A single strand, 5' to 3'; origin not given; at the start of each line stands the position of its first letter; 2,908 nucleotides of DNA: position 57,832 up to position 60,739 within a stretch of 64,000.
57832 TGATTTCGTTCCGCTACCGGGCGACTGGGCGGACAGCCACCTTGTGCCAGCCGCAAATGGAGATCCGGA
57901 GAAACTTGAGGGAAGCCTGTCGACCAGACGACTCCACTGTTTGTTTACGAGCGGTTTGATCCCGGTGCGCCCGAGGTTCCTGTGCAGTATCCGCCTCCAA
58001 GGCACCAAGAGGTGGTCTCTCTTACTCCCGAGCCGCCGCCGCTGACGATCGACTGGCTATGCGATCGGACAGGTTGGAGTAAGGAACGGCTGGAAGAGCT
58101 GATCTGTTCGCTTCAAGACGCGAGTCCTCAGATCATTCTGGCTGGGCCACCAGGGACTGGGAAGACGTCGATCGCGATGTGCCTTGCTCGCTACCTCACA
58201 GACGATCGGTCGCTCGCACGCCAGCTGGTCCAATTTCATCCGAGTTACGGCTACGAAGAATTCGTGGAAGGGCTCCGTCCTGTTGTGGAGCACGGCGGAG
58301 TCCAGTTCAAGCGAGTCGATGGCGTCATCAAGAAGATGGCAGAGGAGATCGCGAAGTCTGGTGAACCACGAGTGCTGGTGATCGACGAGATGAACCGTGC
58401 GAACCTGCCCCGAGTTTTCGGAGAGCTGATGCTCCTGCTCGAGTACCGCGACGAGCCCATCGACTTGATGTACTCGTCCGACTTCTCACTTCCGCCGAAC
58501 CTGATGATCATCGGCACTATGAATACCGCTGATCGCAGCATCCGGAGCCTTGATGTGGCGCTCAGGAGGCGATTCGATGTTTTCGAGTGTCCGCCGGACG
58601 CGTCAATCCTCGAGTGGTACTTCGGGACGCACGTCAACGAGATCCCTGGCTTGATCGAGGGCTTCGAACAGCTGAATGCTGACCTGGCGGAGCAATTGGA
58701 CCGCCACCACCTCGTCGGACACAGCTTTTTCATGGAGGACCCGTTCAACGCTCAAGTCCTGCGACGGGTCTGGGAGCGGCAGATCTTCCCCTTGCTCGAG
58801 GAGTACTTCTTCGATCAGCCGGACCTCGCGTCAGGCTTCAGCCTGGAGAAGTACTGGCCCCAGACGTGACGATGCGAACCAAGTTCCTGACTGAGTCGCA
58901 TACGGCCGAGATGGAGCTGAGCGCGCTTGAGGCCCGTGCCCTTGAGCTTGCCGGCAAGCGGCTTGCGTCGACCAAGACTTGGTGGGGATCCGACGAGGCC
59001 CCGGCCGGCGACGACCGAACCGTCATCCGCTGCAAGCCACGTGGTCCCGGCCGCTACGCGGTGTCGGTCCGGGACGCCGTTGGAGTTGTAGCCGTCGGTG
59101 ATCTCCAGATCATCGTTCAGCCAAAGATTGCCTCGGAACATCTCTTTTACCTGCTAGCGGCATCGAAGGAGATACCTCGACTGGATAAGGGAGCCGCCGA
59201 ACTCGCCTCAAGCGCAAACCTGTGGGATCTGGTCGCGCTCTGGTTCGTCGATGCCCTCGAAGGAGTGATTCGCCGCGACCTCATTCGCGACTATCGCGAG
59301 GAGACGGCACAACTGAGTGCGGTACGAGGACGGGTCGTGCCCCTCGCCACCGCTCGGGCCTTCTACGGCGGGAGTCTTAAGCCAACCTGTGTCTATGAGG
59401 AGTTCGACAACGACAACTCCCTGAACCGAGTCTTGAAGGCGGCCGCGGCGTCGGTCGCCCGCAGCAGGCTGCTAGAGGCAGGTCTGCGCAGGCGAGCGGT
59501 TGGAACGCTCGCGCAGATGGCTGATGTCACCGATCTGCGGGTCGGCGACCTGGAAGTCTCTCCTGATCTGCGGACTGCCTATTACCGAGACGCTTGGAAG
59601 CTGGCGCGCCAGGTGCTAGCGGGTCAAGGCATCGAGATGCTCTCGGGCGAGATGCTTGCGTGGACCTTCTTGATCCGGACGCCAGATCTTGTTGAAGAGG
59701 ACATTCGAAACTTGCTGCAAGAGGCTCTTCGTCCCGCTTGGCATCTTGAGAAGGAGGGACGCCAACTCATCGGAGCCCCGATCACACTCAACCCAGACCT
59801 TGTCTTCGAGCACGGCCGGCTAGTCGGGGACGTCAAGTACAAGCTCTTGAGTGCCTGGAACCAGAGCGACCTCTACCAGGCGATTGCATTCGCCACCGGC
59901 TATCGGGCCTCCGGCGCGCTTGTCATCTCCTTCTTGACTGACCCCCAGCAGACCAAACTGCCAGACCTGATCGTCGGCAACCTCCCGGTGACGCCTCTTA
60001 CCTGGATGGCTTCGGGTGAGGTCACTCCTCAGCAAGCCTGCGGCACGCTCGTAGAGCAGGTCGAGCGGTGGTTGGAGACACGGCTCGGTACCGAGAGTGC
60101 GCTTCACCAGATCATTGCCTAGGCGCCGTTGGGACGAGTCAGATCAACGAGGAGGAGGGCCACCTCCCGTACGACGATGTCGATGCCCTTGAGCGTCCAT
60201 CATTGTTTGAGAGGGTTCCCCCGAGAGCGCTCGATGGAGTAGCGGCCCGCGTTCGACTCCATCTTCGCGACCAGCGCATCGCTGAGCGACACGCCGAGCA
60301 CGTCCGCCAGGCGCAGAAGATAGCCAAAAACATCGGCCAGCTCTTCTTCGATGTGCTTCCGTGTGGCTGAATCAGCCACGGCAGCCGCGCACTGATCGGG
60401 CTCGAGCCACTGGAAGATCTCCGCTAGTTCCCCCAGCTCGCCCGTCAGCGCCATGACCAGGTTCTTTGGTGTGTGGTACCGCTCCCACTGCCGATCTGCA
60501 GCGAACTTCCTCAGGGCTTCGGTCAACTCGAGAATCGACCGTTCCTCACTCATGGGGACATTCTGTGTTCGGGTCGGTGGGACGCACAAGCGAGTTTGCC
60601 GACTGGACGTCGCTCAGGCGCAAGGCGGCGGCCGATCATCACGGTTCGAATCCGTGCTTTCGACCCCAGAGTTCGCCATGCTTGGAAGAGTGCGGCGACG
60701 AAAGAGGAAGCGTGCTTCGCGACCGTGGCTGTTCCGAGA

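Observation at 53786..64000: tRNA-Ala-anchored, lower-GC integrative island stacked with anti-foreign-DNA genes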

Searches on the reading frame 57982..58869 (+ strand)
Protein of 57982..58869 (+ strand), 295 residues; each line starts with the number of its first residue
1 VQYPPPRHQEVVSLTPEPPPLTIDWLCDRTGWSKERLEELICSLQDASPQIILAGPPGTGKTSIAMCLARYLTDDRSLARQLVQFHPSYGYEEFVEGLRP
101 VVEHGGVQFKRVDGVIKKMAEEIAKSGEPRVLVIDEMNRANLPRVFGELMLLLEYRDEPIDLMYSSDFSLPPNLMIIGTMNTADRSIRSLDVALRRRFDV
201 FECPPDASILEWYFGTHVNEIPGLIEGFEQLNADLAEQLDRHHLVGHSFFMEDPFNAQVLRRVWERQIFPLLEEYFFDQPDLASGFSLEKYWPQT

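Call 4: search_protein_families(library=pfam, proteins=[window:57982-58869:+], max_evalue=0.01)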
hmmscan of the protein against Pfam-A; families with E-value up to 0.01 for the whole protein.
window:57982-58869:+ (295 aa): 15 families
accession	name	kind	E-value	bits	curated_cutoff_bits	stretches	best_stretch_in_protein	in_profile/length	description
PF07728.20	AAA_5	-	7.1e-21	75.1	22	1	51-198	2-139/139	AAA domain (dynein-related subfamily)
PF00004.35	AAA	-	7.2e-10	39.9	21.2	1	51-201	1-126/131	ATPase family associated with various cellular activities (AAA)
PF13191.12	AAA_16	-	1.4e-08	35.9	32.6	1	35-140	10-144/167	AAA ATPase domain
PF13481.12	AAA_25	-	2.1e-07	31.2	27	1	24-78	9-63/195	AAA domain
PF13401.12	AAA_22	-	4.4e-06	27.5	27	1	51-154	8-109/130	AAA domain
PF20720.3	nSTAND3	-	0.00019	21.6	27.2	1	51-76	20-45/155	Novel STAND NTPase 3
PF01695.23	IstB_IS21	-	0.00023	21.2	24.1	1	36-69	79-113/238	IstB-like ATP binding protein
PF13245.12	AAA_19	-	0.00057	20.5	25.1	1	48-144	11-106/134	AAA domain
PF13238.12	AAA_18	-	0.0016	19.3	29.4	1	51-143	1-86/128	AAA domain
PF05496.18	RuvB_N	-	0.002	18.4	27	0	47-72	32-57/159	Holliday junction DNA helicase RuvB P-loop domain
PF06068.19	TIP49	-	0.0026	17.4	23.8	1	47-75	49-77/347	TIP49 P-loop domain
PF13086.12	AAA_11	-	0.0041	17.4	27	1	50-83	19-43/257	AAA domain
PF07726.17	AAA_3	-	0.0042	17.4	27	0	51-184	2-114/131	ATPase family associated with various cellular activities (AAA)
PF24883.2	NPHP3_N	-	0.007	17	24.8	0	46-77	20-51/164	Nephrocystin 3, N-terminal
PF04851.21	ResIII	-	0.0076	16.6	22.5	0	34-77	9-52/164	Type III restriction enzyme, res subunit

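Call 7: search_protein_families(library=padloc, proteins=[window:57982-58869:+], max_evalue=0.01)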
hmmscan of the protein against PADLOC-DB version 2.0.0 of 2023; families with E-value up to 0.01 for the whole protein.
window:57982-58869:+ (295 aa): 11 families
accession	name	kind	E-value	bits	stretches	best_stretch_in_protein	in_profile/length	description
PDLC03547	REase_II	-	1.2e-13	48.5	2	50-155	266-373/585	Type II restriction enzyme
PDLC03448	REase_II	-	1.1e-08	31.7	0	167-199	685-717/857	Type II restriction enzyme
PDLC00915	TRIP13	-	5.7e-06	23.9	1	51-138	66-143/302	TRIP13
PDLC04232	IetA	-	5.2e-05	20.8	1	49-72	117-140/330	-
PDLC00914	TRIP13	-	5.6e-05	20.7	1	38-83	61-106/302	TRIP13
PDLC04140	mad8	-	0.00011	19.8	1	48-136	27-85/314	mads_8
PDLC02196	IetA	-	0.00015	19.3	1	40-73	114-147/374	-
PDLC03920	MkoA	-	0.00073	15.9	1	43-81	626-664/1112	-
PDLC02195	IetA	-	0.00079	16.8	1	46-72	135-161/395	-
PDLC04606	PDC-M37B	-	0.0083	13.3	0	51-80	177-206/390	-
PDLC04547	PDC-M26A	-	0.0095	12.5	0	46-70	330-354/724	-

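Call 42: search_protein_families(library=ncbifam, proteins=[window:57982-58869:+], max_evalue=0.01)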
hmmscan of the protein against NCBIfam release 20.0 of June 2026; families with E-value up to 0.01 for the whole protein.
window:57982-58869:+ (295 aa): 16 families
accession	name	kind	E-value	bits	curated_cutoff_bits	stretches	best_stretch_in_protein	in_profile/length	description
NF008457.0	PRK11331.1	equivalog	1.1e-39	136.5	637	1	49-280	195-445/459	5-methylcytosine-specific restriction enzyme subunit McrB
TIGR03922.1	T7SS_EccA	equivalog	0.00013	20.7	466.65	1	47-72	311-336/557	type VII secretion AAA-ATPase EccA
NF001679.0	PRK00440.1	equivalog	0.00016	20.9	303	1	35-76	28-67/322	replication factor C small subunit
NF010335.0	PRK13764.1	equivalog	0.00048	18.8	340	1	38-76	253-291/613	ATPase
TIGR03689.1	pup_AAA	equivalog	0.00049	18.9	504.75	1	51-138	219-299/512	proteasome ATPase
NF038214.1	IS21_help_AAA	equivalog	0.00066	19.4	200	0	47-74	89-116/232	IS21-like element helper ATPase IstB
NF009067.0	PRK12402.1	equivalog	0.00066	18.7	317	1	45-76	32-64/340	replication factor C small subunit 2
TIGR02928.1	TIGR02928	subfamily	0.0022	16.9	181.3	1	47-139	39-140/366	orc1/cdc6 family replication initiation protein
NF003229.0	PRK04195.1-5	equivalog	0.0027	16.5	280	1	48-72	44-68/413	replication factor C large subunit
NF042959.1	IteA_antiphage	equivalog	0.0031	16.7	510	1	46-73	123-150/367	anti-phage ATPase IteA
NF005304.0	PRK06835.1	equivalog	0.0031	16.6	215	1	36-77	171-212/330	ATP-binding protein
TIGR00763.1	lon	equivalog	0.0032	16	608.05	1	48-72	353-377/795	endopeptidase La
TIGR00635.1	ruvB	equivalog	0.0037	16.3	299.05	1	46-72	28-54/305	Holliday junction branch migration DNA helicase RuvB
NF000868.0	PRK00080.1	equivalog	0.0043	16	282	0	46-72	49-75/330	Holliday junction branch migration DNA helicase RuvB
NF003230.0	PRK04195.1-6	equivalog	0.0062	15.2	441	1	34-70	23-61/494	replication factor C large subunit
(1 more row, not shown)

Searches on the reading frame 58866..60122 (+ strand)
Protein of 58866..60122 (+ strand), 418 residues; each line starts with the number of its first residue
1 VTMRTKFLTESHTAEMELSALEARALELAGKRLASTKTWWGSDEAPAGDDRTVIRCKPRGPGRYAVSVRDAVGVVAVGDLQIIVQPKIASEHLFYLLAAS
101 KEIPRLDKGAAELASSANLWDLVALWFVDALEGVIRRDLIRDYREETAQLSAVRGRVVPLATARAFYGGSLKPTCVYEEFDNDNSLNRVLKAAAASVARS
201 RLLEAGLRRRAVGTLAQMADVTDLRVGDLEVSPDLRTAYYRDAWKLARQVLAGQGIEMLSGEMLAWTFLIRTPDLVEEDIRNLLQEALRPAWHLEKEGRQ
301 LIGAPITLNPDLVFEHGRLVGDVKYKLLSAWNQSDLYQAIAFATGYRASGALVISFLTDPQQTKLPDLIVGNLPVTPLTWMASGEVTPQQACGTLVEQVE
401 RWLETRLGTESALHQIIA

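Call 4: search_protein_families(library=pfam, proteins=[window:58866-60122:+], max_evalue=0.01)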
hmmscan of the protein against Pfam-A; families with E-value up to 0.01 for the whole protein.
window:58866-60122:+ (418 aa): 2 families
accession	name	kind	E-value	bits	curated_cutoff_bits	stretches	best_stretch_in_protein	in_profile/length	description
PF10117.15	McrBC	-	6.6e-33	114.4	23.9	1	68-349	3-310/318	McrBC 5-methylcytosine restriction system component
PF06832.18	BiPBP_C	-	0.008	16.5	26.8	0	27-75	38-85/90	Penicillin-Binding Protein C-terminus Family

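Call 7: search_protein_families(library=padloc, proteins=[window:58866-60122:+], max_evalue=0.01)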
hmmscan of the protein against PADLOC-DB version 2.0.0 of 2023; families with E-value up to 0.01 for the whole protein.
window:58866-60122:+ (418 aa): 0 families

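Call 11: find_encoding_contigs(protein=window:58866-60122:+, flank=10000, max_places=6)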
Protein window:58866-60122:+ (418 aa): no gene with exactly this product is on record in the collection.

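Call 42: search_protein_families(library=ncbifam, proteins=[window:58872-60122:+], max_evalue=0.01)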
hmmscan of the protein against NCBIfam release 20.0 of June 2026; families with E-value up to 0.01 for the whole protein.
window:58872-60122:+ (416 aa): 1 family
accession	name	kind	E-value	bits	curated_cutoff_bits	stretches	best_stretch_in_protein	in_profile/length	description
NF007277.0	PRK09736.1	equivalog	1.3e-17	64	338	1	84-230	5-151/353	5-methylcytosine-specific restriction endonuclease system specificity protein McrC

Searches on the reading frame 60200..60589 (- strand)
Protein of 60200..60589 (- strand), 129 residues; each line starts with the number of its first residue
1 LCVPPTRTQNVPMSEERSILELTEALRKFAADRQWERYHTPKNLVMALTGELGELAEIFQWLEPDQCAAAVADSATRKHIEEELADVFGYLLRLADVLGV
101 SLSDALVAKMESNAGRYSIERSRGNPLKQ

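Call 8: search_protein_families(library=pfam, proteins=[window:60200-60589:-], max_evalue=0.01)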
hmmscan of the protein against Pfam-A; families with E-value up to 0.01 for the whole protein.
window:60200-60589:- (129 aa): 2 families
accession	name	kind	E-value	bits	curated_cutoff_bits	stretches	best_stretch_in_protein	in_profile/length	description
PF12643.12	MazG-like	-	3.7e-11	43.5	27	1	51-124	6-77/85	MazG-like family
PF03819.22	MazG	-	7.5e-06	26.6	22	1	40-111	2-67/74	MazG nucleotide pyrophosphohydrolase domain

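Call 29: find_encoding_contigs(protein=window:60200-60553:-, flank=10000, max_places=6)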
Protein window:60200-60553:- (117 aa): 8 contigs read that carry it; 6 places shown.
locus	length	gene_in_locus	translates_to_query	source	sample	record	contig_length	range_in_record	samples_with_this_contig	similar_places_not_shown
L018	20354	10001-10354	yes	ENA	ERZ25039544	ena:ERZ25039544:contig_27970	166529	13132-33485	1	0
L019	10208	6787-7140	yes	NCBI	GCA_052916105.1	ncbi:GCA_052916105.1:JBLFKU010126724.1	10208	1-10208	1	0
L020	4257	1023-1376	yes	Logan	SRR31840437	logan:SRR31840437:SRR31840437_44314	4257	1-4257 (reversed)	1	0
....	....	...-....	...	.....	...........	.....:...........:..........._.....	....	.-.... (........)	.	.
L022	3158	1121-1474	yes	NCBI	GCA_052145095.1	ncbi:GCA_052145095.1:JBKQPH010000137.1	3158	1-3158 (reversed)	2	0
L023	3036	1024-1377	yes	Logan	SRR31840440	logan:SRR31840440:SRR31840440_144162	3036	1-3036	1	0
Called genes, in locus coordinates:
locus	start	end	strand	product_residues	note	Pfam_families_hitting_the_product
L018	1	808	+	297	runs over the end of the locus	-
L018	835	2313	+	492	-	-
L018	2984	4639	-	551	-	PF22552:TY-Chap3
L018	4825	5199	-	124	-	-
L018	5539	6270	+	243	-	PF03235:GmrSD_N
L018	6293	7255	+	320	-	-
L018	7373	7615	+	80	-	-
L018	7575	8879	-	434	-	PF14690:Zn_ribbon_ISL3, PF01610:DDE_Tnp_ISL3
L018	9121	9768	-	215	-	PF08378:NERD (weak)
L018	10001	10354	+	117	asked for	PF03819:MazG (weak), PF12643:MazG-like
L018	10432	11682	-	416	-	PF10117:McrBC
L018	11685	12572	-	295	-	PF13481:AAA_25 (faint), PF13191:AAA_16 (weak), PF13401:AAA_22 (weak), PF00004:AAA, PF07728:AAA_5, PF28529:McrB_lid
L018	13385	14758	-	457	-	PF13701:DDE_Tnp_1_4, PF01609:DDE_Tnp_1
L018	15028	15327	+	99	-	-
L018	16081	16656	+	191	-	PF00589:Phage_integrase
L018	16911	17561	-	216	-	PF28211:GlpR (faint)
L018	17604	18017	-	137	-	PF01967:MoaC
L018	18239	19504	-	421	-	PF03453:MoeA_N, PF00994:MoCF_biosynth, PF03454:MoeA_C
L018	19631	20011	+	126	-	PF09723:Zn_ribbon_8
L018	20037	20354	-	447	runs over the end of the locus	PF01523:PmbA_TldD_1st, PF19290:PmbA_TldD_2nd, PF19289:PmbA_TldD_3rd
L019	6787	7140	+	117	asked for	PF03819:MazG (weak), PF12643:MazG-like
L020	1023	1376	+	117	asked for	PF03819:MazG (weak), PF12643:MazG-like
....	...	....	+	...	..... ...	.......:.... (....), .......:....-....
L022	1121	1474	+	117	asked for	PF03819:MazG (weak), PF12643:MazG-like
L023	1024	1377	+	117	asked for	PF03819:MazG (weak), PF12643:MazG-like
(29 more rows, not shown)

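Call 33: search_protein_families(library=pfam, proteins=[L018:2984-4639:-, L018:4825-5199:-, L018:5539-6270:+, L018:6293-7255:+, L018:7373-7615:+], max_evalue=0.01)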
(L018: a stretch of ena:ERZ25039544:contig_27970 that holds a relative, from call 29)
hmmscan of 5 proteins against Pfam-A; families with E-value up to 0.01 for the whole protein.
L018:2984-4639:- (551 aa): 1 family
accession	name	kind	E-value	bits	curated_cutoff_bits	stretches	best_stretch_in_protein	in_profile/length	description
PF22552.1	TY-Chap3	-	4.9e-15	56.7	27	1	60-162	12-111/117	T3SS (YopN, CesT) and YbjN peptide-binding chaperone 3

L018:4825-5199:- (124 aa): 0 families

L018:5539-6270:+ (243 aa): 1 family
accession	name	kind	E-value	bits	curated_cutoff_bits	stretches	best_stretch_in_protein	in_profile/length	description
PF03235.19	GmrSD_N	-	3.1e-25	89.9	33.2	1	14-236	6-184/199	GmrSD restriction endonuclease, N-terminal domain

L018:6293-7255:+ (320 aa): 0 families

L018:7373-7615:+ (80 aa): 0 families

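Call 34: search_protein_families(library=padloc, proteins=[L018:2984-4639:-, L018:4825-5199:-, L018:5539-6270:+, L018:6293-7255:+, window:60200-60553:-], max_evalue=0.01)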
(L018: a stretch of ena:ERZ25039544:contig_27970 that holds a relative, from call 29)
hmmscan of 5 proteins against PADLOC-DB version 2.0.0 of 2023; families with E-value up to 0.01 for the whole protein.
L018:2984-4639:- (551 aa): 0 families

L018:4825-5199:- (124 aa): 0 families

L018:5539-6270:+ (243 aa): 16 families
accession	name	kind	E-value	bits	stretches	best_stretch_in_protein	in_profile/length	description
PDLC04151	HEC-05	-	1e-71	240.4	1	1-236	20-260/600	-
PDLC04150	HEC-05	-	4.5e-50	169.1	1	2-236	3-246/583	-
PDLC04152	HEC-05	-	5.3e-23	79.4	1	19-238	18-250/566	-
PDLC04153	HEC-05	-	4.4e-19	66.1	1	5-155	5-160/621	-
PDLC04709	PDC-M55C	-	6.2e-14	49.5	1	10-108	18-106/554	-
PDLC03877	NsnA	-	8e-10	36.5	1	6-55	50-101/385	-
PDLC02792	SspE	-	2.3e-06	24.2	1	21-44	24-47/771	SspE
PDLC04157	HEC-06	-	2.2e-05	21.3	1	12-44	14-46/558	-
PDLC04027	PD-T4-2_A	-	0.00011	19.4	1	22-53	54-85/363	-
PDLC02695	Orf5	-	0.00021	17.8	1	19-108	18-94/601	Orf5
PDLC02786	SspE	-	0.00039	16.9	1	4-105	7-98/766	SspE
PDLC04155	HEC-06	-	0.00055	16.5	0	14-43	14-43/562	-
PDLC02783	SspE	-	0.0015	14.9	1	18-107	22-106/793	SspE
PDLC02693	Orf5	-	0.0016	15.5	0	19-107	7-78/543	Orf5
PDLC04154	HEC-06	-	0.0024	14.6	0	17-42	20-45/569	-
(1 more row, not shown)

L018:6293-7255:+ (320 aa): 4 families
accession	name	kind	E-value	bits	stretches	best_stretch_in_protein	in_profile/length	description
PDLC04151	HEC-05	-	1.6e-83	279.4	1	2-318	277-593/600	-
PDLC04150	HEC-05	-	2e-41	140.5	1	2-318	263-581/583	-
PDLC04153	HEC-05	-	2.8e-17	60.1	1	5-310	291-600/621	-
PDLC04152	HEC-05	-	3.6e-17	60.1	1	5-271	268-514/566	-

window:60200-60553:- (117 aa): 0 families

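Call 41: search_protein_families(library=phrogs, proteins=[window:60200-60553:-, L018:2984-4639:-, L018:4825-5199:-], max_evalue=0.01)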
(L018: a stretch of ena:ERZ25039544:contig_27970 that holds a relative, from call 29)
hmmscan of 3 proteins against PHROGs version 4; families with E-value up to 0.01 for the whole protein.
window:60200-60553:- (117 aa): 4 families
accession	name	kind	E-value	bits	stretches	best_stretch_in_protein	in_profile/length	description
phrog_3301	-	other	3.1e-11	44.5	1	6-106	49-162/169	pyrophosphatase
phrog_229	-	other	7.7e-06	26.3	1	33-94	279-334/533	MazG-like pyrophosphatase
phrog_715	-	other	0.00011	23.4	1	6-94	5-94/123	MazG-like pyrophosphatase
phrog_9147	-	unknown function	0.0025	18.5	1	28-104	20-94/204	-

L018:2984-4639:- (551 aa): 0 families

L018:4825-5199:- (124 aa): 0 families

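Call 42: search_protein_families(library=ncbifam, proteins=[window:60200-60553:-, L018:2984-4639:-, L018:4825-5199:-], max_evalue=0.01)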
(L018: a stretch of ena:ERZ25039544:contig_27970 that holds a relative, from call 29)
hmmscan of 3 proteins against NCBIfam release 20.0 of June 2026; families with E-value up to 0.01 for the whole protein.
window:60200-60553:- (117 aa): 0 families

L018:2984-4639:- (551 aa): 0 families

L018:4825-5199:- (124 aa): 0 families
